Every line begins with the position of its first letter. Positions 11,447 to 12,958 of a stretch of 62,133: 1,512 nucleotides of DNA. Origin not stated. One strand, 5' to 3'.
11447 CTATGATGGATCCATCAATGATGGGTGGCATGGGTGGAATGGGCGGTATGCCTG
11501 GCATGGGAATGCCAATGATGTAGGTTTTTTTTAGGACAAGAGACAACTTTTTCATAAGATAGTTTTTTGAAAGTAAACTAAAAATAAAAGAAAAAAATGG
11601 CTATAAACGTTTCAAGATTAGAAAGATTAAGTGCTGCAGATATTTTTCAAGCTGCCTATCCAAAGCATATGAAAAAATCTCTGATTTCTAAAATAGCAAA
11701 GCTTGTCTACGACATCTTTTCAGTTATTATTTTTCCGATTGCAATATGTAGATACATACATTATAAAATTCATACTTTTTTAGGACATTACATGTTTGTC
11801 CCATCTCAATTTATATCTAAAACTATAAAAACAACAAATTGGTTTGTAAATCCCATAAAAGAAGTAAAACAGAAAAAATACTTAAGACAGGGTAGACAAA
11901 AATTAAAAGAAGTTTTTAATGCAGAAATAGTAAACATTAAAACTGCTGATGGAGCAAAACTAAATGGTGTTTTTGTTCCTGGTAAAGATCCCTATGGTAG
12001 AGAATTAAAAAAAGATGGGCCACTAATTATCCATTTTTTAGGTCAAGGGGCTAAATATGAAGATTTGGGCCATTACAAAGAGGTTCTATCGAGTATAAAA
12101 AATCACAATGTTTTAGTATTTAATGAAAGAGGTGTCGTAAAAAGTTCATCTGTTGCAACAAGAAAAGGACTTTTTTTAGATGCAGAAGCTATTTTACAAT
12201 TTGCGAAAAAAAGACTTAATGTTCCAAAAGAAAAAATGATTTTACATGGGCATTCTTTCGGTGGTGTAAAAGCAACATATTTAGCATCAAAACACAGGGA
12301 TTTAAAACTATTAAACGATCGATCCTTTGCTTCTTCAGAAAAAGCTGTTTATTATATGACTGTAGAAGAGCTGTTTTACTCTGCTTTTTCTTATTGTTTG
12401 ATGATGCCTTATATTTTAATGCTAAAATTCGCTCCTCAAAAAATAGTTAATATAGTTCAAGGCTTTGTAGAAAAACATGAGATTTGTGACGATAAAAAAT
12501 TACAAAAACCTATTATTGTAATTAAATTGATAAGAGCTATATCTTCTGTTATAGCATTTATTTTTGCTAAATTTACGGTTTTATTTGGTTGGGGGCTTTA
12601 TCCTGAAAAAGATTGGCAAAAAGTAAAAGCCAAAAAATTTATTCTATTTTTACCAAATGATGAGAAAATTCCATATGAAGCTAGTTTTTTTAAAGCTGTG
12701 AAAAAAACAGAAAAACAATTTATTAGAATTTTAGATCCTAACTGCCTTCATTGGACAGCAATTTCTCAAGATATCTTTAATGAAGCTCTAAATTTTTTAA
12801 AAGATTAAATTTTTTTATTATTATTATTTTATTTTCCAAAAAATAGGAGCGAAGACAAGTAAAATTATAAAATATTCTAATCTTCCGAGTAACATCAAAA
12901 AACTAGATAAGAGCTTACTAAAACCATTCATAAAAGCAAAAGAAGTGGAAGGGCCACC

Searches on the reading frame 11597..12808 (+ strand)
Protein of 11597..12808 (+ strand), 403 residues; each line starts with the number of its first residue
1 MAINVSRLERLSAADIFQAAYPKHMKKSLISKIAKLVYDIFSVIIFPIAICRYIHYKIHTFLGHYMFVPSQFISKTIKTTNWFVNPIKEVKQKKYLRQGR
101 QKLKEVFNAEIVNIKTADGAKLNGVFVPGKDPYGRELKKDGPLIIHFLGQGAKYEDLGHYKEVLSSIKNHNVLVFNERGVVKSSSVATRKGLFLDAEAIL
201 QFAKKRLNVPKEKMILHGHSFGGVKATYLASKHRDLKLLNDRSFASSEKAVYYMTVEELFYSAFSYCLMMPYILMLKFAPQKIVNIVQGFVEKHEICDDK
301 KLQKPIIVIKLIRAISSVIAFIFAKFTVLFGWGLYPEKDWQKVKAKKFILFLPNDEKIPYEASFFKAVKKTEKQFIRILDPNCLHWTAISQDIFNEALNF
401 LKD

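Call 5: search_protein_families(library=pfam, proteins=[window:11597-12808:+], max_evalue=0.01)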
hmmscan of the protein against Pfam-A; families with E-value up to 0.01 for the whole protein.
window:11597-12808:+ (403 aa): 3 families
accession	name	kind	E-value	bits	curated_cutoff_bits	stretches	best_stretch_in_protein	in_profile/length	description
PF00561.26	Abhydrolase_1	-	0.00068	19.8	25.8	1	169-235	27-92/245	alpha/beta hydrolase fold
PF05677.18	DUF818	-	0.0062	16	20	1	26-225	29-229/365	Chlamydia CHLPS protein (DUF818)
PF12146.15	Hydrolase_4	-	0.009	15.8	27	0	174-235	36-99/239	Serine aminopeptidase, S33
